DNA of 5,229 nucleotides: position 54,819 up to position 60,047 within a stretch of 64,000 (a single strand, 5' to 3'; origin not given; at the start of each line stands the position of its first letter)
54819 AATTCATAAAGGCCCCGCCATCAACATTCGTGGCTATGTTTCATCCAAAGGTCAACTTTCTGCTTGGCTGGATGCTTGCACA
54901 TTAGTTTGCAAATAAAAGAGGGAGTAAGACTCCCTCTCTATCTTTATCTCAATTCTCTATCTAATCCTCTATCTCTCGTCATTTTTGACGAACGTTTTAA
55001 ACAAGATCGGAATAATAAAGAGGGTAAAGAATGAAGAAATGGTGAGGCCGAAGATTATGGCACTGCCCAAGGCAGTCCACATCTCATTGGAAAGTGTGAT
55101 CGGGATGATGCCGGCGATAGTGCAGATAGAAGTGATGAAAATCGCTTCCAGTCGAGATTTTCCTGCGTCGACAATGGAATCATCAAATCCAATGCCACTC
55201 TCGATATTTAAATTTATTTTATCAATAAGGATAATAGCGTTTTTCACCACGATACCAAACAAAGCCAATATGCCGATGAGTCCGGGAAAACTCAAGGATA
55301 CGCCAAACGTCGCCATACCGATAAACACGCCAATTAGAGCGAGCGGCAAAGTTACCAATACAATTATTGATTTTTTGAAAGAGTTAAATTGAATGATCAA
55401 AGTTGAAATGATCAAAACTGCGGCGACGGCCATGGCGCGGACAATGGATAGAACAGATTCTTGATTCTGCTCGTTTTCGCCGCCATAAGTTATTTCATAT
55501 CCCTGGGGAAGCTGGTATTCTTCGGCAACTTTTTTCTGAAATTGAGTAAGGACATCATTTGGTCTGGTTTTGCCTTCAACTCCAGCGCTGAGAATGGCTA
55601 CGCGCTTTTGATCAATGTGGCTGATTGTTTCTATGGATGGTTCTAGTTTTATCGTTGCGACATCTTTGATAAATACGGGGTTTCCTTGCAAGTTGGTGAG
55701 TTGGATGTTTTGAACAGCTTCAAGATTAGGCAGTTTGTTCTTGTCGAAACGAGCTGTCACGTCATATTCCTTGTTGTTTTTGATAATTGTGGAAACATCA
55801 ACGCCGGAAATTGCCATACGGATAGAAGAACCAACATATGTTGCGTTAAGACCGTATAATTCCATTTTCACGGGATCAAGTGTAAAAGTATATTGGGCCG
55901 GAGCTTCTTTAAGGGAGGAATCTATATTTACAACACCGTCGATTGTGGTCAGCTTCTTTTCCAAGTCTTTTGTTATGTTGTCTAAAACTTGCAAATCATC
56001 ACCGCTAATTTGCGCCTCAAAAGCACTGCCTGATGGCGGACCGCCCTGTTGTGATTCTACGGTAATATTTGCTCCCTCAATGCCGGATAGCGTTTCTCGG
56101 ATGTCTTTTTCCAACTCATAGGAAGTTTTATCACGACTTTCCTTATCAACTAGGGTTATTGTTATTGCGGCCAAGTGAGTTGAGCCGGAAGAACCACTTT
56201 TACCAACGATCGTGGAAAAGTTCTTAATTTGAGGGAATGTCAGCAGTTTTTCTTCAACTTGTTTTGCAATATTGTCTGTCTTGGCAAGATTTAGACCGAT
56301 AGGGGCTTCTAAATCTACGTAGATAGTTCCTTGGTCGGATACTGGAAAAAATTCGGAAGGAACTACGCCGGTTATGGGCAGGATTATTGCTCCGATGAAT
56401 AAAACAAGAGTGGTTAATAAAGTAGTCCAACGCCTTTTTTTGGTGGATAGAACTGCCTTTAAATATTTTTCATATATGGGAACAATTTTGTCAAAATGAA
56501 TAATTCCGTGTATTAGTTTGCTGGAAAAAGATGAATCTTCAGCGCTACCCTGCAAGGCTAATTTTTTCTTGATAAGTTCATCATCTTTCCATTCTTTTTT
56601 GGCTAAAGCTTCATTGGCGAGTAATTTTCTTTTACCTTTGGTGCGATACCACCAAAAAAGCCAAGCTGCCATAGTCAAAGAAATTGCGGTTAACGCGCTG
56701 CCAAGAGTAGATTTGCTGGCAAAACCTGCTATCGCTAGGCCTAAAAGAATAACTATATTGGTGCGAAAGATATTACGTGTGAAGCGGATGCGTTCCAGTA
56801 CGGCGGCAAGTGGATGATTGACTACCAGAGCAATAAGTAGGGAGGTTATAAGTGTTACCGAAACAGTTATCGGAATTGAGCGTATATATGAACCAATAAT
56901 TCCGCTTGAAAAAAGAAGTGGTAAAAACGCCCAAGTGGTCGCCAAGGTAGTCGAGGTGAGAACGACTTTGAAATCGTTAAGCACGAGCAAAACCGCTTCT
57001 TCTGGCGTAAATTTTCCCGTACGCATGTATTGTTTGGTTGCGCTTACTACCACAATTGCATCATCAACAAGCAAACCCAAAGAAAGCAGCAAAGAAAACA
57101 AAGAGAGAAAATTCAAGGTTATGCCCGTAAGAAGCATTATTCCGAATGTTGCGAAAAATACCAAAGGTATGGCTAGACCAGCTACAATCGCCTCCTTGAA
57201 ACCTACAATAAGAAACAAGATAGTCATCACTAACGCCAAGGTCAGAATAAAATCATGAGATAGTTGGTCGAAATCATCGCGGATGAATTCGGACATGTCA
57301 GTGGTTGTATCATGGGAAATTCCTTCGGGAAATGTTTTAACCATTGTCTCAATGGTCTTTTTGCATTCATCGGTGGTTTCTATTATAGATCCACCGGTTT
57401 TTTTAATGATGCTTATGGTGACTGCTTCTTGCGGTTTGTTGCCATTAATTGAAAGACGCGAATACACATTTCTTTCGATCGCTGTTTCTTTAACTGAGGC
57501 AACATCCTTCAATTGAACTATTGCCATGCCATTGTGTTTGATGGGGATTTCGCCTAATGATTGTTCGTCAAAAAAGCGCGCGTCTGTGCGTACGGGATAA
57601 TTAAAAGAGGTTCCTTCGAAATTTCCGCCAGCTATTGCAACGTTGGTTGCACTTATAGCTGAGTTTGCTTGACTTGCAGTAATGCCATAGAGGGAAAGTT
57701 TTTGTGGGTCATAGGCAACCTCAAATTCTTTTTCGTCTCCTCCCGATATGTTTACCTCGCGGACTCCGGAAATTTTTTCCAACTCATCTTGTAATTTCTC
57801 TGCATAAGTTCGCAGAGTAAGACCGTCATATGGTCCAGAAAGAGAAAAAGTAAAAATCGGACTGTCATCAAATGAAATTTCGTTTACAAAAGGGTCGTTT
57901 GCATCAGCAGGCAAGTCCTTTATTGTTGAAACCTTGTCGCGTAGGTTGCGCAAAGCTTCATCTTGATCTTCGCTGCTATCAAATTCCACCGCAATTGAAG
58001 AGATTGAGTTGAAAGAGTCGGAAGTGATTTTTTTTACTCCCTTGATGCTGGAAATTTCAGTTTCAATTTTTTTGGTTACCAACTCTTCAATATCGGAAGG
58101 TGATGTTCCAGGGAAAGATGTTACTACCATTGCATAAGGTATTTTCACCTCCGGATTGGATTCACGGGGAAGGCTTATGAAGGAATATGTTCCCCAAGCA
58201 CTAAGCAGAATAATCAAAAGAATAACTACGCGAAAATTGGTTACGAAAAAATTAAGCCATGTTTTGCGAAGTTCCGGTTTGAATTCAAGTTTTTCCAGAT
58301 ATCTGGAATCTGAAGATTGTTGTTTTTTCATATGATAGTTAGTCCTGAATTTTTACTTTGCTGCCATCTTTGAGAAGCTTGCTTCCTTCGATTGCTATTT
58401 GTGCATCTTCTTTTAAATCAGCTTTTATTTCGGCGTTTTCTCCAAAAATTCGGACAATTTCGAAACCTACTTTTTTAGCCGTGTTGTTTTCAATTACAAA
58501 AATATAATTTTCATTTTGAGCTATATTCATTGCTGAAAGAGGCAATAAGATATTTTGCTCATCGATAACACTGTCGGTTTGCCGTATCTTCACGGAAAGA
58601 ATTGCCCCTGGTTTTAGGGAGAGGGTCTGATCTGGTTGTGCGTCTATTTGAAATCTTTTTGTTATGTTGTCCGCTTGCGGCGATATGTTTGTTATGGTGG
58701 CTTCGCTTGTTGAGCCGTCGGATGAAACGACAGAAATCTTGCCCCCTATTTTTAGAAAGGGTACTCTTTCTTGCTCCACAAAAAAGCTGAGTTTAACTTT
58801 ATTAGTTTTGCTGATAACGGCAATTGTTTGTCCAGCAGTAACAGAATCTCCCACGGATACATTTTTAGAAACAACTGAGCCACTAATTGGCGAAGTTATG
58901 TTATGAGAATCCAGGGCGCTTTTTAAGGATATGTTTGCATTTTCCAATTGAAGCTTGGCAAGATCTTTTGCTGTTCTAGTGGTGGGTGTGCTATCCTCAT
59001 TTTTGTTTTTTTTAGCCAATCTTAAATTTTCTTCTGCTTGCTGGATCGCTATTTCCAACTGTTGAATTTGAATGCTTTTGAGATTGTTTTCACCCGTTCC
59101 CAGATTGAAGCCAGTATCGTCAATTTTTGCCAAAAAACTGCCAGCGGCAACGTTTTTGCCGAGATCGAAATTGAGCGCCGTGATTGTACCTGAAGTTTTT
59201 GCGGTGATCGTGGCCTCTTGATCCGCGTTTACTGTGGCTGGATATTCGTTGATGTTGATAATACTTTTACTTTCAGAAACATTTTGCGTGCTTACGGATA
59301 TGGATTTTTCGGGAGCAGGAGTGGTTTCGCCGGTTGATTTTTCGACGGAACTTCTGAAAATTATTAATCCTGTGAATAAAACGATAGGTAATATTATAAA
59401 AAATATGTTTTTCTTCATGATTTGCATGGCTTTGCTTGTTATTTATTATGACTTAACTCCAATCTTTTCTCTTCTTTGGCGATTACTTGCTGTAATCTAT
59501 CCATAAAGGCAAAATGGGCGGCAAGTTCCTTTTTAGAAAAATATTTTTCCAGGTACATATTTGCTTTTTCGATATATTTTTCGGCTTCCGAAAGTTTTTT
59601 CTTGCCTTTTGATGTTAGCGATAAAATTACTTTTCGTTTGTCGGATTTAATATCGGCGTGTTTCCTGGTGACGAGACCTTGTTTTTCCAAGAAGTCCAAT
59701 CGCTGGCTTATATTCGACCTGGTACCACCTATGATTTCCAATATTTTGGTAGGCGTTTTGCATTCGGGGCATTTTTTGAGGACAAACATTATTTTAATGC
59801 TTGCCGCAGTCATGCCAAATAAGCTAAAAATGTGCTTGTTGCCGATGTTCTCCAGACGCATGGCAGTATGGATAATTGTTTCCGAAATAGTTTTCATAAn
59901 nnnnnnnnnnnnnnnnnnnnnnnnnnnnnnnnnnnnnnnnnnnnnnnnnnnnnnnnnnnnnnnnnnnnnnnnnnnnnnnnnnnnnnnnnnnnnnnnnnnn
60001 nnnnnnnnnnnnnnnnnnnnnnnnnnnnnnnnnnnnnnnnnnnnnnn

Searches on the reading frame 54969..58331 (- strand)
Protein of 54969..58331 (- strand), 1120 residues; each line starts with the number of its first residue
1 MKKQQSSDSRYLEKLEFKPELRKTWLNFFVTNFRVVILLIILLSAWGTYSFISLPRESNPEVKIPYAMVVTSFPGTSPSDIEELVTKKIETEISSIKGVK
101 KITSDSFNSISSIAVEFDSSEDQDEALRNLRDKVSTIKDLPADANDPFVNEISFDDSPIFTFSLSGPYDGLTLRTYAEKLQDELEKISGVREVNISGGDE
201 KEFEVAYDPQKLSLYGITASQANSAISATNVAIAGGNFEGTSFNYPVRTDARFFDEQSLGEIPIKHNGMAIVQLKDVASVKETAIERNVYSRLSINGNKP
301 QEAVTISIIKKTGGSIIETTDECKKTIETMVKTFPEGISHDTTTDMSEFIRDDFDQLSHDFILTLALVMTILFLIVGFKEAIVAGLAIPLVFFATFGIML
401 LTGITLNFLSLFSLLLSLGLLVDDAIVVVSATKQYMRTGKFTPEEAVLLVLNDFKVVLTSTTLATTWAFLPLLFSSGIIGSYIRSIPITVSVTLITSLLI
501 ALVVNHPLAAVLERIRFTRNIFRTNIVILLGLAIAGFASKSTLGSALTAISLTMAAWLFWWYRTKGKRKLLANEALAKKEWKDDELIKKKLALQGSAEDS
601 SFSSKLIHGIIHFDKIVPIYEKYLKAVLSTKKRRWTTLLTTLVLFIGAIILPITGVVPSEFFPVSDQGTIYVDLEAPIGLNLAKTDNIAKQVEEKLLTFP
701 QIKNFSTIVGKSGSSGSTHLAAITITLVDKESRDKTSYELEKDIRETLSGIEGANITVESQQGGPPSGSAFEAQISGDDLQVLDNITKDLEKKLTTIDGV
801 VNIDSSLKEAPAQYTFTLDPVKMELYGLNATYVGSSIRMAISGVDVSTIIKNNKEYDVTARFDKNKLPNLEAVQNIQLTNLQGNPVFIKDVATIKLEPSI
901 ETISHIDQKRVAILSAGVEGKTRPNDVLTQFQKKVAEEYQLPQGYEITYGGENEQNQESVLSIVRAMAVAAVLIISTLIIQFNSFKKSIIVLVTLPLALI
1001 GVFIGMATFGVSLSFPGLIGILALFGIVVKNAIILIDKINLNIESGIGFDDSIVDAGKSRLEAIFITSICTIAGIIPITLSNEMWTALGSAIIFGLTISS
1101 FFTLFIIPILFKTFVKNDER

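Call 10: search_protein_families(library=pfam, proteins=[window:54969-58331:-], max_evalue=0.01)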
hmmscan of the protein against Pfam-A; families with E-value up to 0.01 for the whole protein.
window:54969-58331:- (1120 aa): 2 families
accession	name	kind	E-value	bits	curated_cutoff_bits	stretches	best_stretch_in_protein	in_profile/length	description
PF00873.25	ACR_tran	-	5.1e-188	627.4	28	2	27-512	3-489/1021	AcrB/AcrD/AcrF family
PF00403.32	HMA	-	0.0014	19.4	24.8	0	87-126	14-55/62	Heavy-metal-associated domain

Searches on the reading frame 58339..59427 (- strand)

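Call 10: search_protein_families(library=pfam, proteins=[window:58339-59427:-], max_evalue=0.01)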
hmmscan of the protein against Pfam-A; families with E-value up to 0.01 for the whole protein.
window:58339-59427:- (362 aa): 5 families
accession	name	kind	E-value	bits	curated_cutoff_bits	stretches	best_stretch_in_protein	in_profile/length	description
PF13437.12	HlyD_3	-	5.8e-18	66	22.2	1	177-274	2-106/106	HlyD family secretion protein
PF16576.10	HlyD_D23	-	5.7e-17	62.2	30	1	128-274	56-211/214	Barrel-sandwich domain of CusB or HlyD membrane-fusion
PF00364.28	Biotin_lipoyl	-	6.6e-08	32.7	22.1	0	176-206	2-37/73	Biotin-requiring enzyme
PF13533.13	Biotin_lipoyl_2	-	1.7e-07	31.4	29.8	1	176-205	2-31/32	Biotin-lipoyl like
PF01551.29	Peptidase_M23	-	0.0028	18.2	28.7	0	188-213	55-83/96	Peptidase family M23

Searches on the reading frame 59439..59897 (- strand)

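Call 10: search_protein_families(library=pfam, proteins=[window:59439-59897:-], max_evalue=0.01)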
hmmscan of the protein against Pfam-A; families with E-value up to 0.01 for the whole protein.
window:59439-59897:- (152 aa): 9 families
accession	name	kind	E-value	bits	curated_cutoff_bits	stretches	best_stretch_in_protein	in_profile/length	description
PF13601.12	HTH_34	-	4.6e-06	27.1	27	1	35-105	4-72/80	Winged helix DNA-binding domain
PF01047.28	MarR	-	1.8e-05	25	24.6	1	30-90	2-59/59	MarR family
PF01022.26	HTH_5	-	3.8e-05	23.9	22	1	35-77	6-46/47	Bacterial regulatory protein, arsR family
PF22381.2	Staph_reg_Sar_Rot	-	0.00017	22.1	27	1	26-104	9-84/85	Transcriptional regulator SarA/Rot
PF14947.12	HTH_45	-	0.00017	21.9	25.5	1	36-112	8-76/77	Winged helix-turn-helix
PF12840.13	HTH_20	-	0.001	19.4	27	1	44-77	16-49/51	Helix-turn-helix domain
PF03551.20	PadR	-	0.0013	19.1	27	1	65-103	36-74/75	Transcriptional regulator PadR-like family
PF12802.13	MarR_2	-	0.0015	19.1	27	1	29-80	3-54/61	MarR family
PF13412.12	HTH_24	-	0.0037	17.2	21.9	1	34-77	6-48/48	Winged helix-turn-helix DNA-binding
